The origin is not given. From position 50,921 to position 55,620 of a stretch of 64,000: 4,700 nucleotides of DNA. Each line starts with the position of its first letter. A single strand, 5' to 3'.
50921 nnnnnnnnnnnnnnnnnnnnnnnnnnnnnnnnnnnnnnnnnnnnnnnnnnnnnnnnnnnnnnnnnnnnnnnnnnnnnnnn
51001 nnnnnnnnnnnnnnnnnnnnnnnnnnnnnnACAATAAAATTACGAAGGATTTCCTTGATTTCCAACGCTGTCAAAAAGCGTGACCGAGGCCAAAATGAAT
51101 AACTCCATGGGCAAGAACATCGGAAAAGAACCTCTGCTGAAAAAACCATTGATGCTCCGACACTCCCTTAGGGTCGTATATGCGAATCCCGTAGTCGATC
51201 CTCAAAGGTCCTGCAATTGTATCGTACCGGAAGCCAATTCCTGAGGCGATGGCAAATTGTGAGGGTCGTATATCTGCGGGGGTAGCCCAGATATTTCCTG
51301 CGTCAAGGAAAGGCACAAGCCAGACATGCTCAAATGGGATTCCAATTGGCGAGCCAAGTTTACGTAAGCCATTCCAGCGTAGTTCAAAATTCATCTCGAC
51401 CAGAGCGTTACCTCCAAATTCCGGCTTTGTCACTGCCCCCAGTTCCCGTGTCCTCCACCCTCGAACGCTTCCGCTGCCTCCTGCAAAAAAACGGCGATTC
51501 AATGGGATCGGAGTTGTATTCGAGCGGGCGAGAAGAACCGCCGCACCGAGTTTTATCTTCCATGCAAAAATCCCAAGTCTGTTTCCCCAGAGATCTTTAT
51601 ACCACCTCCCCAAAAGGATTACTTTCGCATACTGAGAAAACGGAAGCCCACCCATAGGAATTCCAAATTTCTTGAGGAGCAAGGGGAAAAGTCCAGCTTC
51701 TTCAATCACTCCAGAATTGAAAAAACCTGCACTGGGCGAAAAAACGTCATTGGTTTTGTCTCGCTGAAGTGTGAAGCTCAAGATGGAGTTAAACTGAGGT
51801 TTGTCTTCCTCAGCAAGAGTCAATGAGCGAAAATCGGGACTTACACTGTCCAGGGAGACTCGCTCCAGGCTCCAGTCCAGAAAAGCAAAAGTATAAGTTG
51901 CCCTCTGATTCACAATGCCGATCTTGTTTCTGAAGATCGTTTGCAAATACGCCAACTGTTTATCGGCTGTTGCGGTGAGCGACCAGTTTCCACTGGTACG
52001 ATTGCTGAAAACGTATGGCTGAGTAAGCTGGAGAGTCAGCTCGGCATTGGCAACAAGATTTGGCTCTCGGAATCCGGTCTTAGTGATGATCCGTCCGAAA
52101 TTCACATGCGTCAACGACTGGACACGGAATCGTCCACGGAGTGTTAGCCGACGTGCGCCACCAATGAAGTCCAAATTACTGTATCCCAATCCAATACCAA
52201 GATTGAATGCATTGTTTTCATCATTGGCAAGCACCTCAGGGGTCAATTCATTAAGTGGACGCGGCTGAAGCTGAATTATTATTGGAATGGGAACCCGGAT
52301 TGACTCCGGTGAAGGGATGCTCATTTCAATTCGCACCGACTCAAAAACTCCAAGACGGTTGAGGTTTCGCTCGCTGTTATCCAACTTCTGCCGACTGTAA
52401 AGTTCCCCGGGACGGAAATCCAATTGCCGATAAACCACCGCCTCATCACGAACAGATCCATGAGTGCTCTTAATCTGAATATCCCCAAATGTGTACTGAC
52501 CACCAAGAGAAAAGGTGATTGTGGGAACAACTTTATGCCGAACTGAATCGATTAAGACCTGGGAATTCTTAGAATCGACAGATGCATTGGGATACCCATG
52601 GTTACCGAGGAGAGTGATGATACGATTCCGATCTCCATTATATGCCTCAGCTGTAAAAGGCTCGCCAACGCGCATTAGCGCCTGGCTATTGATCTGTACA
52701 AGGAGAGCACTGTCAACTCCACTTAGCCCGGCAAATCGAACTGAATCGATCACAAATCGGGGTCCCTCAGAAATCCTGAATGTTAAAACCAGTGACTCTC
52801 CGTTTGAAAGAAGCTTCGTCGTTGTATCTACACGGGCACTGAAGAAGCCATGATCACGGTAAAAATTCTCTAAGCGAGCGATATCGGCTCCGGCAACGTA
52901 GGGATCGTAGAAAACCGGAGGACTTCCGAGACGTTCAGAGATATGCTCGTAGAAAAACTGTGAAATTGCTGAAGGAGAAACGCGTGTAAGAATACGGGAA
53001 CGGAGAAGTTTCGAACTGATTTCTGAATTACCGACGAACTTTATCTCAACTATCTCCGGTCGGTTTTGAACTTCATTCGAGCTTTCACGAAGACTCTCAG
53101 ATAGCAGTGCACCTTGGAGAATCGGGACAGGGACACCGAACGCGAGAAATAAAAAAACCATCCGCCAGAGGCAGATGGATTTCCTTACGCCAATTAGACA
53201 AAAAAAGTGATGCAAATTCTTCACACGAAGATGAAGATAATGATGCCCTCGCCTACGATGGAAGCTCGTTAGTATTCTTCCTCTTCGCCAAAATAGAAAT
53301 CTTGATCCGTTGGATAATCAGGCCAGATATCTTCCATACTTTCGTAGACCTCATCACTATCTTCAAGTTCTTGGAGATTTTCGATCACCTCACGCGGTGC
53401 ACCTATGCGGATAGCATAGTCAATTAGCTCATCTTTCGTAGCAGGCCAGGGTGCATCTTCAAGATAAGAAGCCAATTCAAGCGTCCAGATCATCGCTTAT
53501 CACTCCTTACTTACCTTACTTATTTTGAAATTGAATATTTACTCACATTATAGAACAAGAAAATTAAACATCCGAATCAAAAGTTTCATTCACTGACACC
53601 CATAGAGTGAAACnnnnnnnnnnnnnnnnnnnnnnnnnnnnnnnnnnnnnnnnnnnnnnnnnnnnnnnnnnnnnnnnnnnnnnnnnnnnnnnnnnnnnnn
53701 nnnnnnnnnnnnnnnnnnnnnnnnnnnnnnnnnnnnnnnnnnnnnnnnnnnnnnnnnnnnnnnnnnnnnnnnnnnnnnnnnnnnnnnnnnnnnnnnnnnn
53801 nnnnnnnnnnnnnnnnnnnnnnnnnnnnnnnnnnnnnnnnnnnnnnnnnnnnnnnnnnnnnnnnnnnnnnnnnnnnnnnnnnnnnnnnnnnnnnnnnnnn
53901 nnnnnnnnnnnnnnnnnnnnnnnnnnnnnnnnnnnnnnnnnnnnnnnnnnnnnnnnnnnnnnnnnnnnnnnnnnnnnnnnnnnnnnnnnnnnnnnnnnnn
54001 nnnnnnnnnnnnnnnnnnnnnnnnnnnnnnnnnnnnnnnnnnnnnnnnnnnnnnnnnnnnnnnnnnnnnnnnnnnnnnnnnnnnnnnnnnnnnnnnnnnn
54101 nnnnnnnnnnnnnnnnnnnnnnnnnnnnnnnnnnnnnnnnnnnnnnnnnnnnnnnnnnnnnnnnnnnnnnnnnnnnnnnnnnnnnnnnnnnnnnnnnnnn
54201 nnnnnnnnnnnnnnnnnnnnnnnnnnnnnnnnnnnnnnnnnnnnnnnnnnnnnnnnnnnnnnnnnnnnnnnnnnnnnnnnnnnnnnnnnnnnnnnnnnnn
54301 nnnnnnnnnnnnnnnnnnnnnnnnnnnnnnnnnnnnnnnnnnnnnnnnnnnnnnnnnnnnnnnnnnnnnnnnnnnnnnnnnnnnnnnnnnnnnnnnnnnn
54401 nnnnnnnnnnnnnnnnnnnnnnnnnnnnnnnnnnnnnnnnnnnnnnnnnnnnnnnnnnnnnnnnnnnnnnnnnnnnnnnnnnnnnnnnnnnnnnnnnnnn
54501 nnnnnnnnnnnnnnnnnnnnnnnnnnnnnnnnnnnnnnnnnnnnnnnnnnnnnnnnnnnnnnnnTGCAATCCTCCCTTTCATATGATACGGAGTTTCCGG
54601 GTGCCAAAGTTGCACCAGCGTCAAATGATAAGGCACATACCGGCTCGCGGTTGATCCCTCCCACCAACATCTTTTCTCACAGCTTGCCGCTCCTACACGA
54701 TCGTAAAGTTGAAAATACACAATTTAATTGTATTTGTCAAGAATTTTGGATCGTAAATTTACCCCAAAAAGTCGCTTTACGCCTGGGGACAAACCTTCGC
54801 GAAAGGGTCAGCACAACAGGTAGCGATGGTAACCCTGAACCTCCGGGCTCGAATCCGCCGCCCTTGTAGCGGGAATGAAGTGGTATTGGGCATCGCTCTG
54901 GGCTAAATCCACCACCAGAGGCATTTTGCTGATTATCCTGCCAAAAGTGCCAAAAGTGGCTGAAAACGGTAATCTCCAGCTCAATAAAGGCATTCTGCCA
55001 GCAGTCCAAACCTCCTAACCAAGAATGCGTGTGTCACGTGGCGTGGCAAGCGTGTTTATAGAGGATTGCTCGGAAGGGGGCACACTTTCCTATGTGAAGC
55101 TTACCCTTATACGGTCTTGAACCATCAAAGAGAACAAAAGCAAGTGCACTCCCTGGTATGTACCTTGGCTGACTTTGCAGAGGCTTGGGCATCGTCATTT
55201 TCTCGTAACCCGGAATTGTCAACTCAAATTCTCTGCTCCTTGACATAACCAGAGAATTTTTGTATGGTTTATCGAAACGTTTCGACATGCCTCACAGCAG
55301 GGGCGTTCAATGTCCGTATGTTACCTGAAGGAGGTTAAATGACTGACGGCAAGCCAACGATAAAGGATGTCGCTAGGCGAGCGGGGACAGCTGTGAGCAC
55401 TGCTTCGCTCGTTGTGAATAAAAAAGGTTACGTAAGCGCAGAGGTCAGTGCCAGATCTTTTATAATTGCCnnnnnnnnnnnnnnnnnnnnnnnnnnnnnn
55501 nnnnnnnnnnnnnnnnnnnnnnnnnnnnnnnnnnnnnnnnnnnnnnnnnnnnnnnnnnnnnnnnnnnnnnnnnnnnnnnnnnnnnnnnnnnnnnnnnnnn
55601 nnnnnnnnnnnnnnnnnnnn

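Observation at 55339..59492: AT-rich foreign block with a T9SS-secreted glycoside hydrolase fused in frame to a LacI HTH stump, followed by a GH2 beta-mannosidase fragment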

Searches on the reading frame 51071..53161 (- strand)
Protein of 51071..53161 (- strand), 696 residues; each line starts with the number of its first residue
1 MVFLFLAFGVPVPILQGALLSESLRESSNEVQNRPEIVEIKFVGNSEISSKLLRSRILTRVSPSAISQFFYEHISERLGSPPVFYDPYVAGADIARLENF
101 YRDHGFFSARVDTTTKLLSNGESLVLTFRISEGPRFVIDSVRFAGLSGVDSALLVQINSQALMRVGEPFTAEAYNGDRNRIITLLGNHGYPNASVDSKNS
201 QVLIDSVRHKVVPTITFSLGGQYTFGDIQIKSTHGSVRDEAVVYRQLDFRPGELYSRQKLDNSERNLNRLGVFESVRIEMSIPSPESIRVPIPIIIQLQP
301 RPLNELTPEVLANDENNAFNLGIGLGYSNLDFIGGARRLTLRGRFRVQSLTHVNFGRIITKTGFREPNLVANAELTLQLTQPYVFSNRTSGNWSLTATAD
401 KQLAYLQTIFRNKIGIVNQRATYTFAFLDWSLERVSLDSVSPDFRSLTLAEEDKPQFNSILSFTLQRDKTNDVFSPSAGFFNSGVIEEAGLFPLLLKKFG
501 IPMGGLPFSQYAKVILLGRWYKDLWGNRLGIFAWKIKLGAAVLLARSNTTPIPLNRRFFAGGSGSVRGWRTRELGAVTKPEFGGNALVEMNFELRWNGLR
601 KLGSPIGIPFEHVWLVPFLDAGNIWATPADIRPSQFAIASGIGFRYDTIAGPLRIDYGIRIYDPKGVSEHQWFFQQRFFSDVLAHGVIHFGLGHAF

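Call 49: find_encoding_contigs(protein=window:51071-53161:-, flank=10000, max_places=10)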
Protein window:51071-53161:- (696 aa): 5 contigs read that carry it; 3 places shown.
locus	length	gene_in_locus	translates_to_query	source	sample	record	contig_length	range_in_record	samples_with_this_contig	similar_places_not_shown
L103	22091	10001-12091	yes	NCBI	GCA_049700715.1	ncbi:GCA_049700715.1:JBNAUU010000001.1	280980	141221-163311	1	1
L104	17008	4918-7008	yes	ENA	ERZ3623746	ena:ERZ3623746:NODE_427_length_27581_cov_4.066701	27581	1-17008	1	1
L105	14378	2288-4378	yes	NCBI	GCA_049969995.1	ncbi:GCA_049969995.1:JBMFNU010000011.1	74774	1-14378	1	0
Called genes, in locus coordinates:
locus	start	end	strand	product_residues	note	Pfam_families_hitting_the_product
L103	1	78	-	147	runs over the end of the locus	PF01250:Ribosomal_S6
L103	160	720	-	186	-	PF01195:Pept_tRNA_hydro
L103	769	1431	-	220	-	PF01386:Ribosomal_L25p, PF14693:Ribosomal_TL5_C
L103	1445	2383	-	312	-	PF13793:Pribosyltran_N, PF00156:Pribosyltran, PF14572:Pribosyl_synth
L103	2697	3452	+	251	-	PF00300:His_Phos_1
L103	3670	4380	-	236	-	PF17753:Ig_mannosidase (weak)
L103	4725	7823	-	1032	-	PF00356:LacI (weak), PF02018:CBM_4_9, PF18962:Por_Secre_tail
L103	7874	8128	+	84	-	-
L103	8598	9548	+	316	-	PF01551:Peptidase_M23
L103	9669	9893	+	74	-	PF11387:DUF2795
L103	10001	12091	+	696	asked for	PF07244:POTRA, PF01103:Omp85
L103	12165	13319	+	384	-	PF13177:DNA_pol3_delta2, PF00004:AAA (faint)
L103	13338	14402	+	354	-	PF04468:PSP1, PF28472:PSP1_3rd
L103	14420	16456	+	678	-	PF00133:tRNA-synt_1, PF09334:tRNA-synt_1g, PF08264:Anticodon_1, PF19303:Anticodon_3, PF01588:tRNA_bind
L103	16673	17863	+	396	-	PF02812:ELFV_dehydrog_N, PF00208:ELFV_dehydrog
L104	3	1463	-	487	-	?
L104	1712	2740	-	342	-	PF00356:LacI, PF00532:Peripla_BP_1, PF13407:Peripla_BP_4, PF13377:Peripla_BP_3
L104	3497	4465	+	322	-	PF01551:Peptidase_M23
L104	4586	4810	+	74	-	PF11387:DUF2795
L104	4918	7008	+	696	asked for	PF07244:POTRA, PF01103:Omp85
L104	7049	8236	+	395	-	PF13177:DNA_pol3_delta2, PF00004:AAA (faint)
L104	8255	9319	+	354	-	PF04468:PSP1, PF28472:PSP1_3rd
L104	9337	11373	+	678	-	PF00133:tRNA-synt_1, PF09334:tRNA-synt_1g, PF08264:Anticodon_1, PF19303:Anticodon_3, PF01588:tRNA_bind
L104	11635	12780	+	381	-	PF02812:ELFV_dehydrog_N, PF00208:ELFV_dehydrog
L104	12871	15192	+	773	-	PF01326:PPDK_N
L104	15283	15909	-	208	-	PF01596:Methyltransf_3, PF08241:Methyltransf_11 (weak), PF13578:Methyltransf_24, PF13649:Methyltransf_25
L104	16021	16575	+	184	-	PF01966:HD (weak)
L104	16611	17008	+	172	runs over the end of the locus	PF01965:DJ-1_PfpI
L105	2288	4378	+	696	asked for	PF07244:POTRA, PF01103:Omp85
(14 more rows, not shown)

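Call 54: search_protein_families(library=pfam, proteins=[L104:1712-2740:-, L104:3-1463:-], max_evalue=0.01)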
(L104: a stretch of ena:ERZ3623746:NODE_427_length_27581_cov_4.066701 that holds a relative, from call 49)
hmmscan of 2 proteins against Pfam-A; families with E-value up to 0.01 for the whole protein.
L104:1712-2740:- (342 aa): 4 families
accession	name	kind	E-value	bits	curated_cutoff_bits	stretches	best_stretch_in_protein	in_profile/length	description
PF13377.12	Peripla_BP_3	-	7.1e-39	134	26.5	1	174-337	1-167/167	Periplasmic binding protein-like domain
PF00532.27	Peripla_BP_1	-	1.1e-27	97.7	22.2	1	64-331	2-277/281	Periplasmic binding proteins and sugar binding domain of LacI family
PF00356.27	LacI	-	1.3e-16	60.5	27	1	7-52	1-46/46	Bacterial regulatory proteins, lacI family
PF13407.12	Peripla_BP_4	-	4.1e-16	59.7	35.1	1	126-282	59-218/258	Periplasmic binding protein domain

L104:3-1463:- (487 aa): 2 families
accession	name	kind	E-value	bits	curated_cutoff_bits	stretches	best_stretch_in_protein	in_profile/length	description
PF18962.6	Por_Secre_tail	-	9.5e-08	32.7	27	1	413-486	2-72/75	Secretion system C-terminal sorting domain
PF02018.23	CBM_4_9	-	0.0054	17.5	25.9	0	23-74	2-50/136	Carbohydrate binding domain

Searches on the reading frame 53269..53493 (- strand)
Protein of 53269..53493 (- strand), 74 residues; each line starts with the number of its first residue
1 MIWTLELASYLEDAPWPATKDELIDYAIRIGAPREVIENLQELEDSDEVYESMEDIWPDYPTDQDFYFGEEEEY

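Call 42: find_encoding_contigs(protein=window:53269-53493:-, flank=10000, max_places=10)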
Protein window:53269-53493:- (74 aa): 21 contigs read that carry it; 10 places shown.
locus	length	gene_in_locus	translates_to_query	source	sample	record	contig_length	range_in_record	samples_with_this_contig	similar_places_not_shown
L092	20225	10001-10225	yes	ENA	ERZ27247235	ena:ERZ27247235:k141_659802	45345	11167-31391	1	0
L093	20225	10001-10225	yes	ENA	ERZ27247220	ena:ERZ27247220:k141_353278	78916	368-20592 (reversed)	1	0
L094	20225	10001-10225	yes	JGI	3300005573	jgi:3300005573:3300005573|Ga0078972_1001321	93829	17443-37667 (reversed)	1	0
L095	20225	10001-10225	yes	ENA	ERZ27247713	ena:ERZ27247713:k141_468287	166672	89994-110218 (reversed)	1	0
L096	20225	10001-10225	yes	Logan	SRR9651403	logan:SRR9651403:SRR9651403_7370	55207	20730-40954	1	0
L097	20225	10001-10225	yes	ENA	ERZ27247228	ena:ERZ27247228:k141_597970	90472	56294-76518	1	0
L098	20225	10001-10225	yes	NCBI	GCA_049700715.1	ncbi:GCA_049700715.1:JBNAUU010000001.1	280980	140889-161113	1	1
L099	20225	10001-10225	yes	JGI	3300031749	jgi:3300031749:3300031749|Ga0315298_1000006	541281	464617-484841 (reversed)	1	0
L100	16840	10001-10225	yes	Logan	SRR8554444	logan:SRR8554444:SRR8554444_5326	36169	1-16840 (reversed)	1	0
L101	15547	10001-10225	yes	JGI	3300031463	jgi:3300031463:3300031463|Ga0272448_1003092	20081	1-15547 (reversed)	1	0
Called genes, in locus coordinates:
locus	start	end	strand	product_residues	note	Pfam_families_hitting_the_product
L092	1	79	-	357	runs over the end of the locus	PF01368:DHH, PF02272:DHHA1 (weak)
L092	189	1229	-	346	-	PF02775:TPP_enzyme_C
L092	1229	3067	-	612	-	PF01558:POR, PF01855:POR_N, PF17147:PFOR_II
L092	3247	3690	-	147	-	PF01281:Ribosomal_L9_N, PF03948:Ribosomal_L9_C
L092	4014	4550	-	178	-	PF00436:SSB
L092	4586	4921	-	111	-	PF01250:Ribosomal_S6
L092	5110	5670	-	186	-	PF01195:Pept_tRNA_hydro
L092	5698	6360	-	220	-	PF01386:Ribosomal_L25p, PF14693:Ribosomal_TL5_C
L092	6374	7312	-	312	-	PF13793:Pribosyltran_N, PF00156:Pribosyltran, PF14572:Pribosyl_synth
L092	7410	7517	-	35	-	-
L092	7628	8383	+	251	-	PF00300:His_Phos_1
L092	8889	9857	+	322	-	PF01551:Peptidase_M23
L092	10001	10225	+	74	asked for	PF11387:DUF2795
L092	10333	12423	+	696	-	PF07244:POTRA (weak), PF01103:Omp85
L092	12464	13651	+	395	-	PF13177:DNA_pol3_delta2, PF00004:AAA (faint)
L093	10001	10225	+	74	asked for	PF11387:DUF2795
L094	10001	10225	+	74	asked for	PF11387:DUF2795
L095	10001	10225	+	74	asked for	PF11387:DUF2795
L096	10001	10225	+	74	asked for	PF11387:DUF2795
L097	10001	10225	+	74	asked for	PF11387:DUF2795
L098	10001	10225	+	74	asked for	PF11387:DUF2795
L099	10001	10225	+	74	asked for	PF11387:DUF2795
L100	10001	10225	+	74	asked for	PF11387:DUF2795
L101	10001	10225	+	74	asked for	PF11387:DUF2795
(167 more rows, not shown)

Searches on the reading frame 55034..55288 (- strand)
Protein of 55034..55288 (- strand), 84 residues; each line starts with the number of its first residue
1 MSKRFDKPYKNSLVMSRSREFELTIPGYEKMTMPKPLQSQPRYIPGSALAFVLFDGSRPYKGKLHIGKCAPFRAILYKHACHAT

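Call 45: find_encoding_contigs(protein=window:55034-55288:-, flank=10000, max_places=10)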
Protein window:55034-55288:- (84 aa): 2 contigs read that carry it; 1 place shown.
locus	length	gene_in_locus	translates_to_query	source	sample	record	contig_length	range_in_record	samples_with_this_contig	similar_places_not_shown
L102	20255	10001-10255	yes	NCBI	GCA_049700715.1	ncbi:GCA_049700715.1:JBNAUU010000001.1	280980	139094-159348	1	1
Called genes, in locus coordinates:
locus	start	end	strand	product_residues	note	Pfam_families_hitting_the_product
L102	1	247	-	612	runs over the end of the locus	PF01558:POR, PF01855:POR_N, PF17147:PFOR_II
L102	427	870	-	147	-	PF01281:Ribosomal_L9_N, PF03948:Ribosomal_L9_C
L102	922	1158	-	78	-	PF01084:Ribosomal_S18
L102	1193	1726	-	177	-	PF00436:SSB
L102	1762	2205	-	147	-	PF01250:Ribosomal_S6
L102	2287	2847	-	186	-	PF01195:Pept_tRNA_hydro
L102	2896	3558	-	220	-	PF01386:Ribosomal_L25p, PF14693:Ribosomal_TL5_C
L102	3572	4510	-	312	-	PF13793:Pribosyltran_N, PF00156:Pribosyltran, PF14572:Pribosyl_synth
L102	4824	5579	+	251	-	PF00300:His_Phos_1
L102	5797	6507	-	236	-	PF17753:Ig_mannosidase (weak)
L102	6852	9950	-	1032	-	PF00356:LacI (weak), PF02018:CBM_4_9, PF18962:Por_Secre_tail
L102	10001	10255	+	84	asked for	-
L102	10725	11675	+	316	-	PF01551:Peptidase_M23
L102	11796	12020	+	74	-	PF11387:DUF2795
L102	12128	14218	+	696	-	PF07244:POTRA, PF01103:Omp85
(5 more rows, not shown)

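Call 54: search_protein_families(library=pfam, proteins=[window:55034-55288:-], max_evalue=0.01)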
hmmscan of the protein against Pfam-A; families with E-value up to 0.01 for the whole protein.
window:55034-55288:- (84 aa): 0 families

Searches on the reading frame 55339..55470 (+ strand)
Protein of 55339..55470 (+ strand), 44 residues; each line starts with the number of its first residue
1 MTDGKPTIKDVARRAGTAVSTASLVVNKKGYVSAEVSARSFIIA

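Call 5: search_protein_families(library=pfam, proteins=[window:55339-55470:+], max_evalue=0.1)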
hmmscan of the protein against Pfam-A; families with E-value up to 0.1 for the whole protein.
window:55339-55470:+ (44 aa): 2 families
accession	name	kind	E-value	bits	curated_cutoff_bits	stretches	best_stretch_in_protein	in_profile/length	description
PF00356.27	LacI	-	2.7e-09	37.1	27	1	7-38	1-32/46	Bacterial regulatory proteins, lacI family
PF04519.19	Bactofilin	-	0.059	14.1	27.9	1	15-43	26-54/98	Polymer-forming cytoskeletal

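Call 36: find_homologous_proteins(query=window:55339-55458:+, max_evalue=10)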
Query seq(40 aa) (40 aa): 1 proteins with E <= 10 among 1 candidates.
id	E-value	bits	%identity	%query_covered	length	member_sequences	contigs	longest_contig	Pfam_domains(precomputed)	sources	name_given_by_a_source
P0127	4.5e-14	66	100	90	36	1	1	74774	PF00356.28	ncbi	ncbi:MAG: LacI family DNA-binding transcriptional regulator, partial [Bacteroidota bacterium]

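Call 37: find_encoding_contigs(protein=P0127, flank=10000, max_places=5)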
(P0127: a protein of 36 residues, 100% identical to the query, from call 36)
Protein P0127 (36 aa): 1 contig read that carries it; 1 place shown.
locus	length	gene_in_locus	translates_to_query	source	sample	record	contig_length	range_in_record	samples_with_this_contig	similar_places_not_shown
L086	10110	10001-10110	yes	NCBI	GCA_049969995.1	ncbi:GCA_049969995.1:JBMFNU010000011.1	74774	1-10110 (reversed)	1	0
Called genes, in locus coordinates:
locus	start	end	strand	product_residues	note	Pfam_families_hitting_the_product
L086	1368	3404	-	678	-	PF00133:tRNA-synt_1, PF09334:tRNA-synt_1g, PF08264:Anticodon_1, PF19303:Anticodon_3, PF01588:tRNA_bind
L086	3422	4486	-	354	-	PF04468:PSP1, PF28472:PSP1_3rd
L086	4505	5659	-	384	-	PF13177:DNA_pol3_delta2, PF00004:AAA (faint)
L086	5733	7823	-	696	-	PF07244:POTRA, PF01103:Omp85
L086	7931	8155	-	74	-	PF11387:DUF2795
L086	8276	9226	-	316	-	PF01551:Peptidase_M23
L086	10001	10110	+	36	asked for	PF00356:LacI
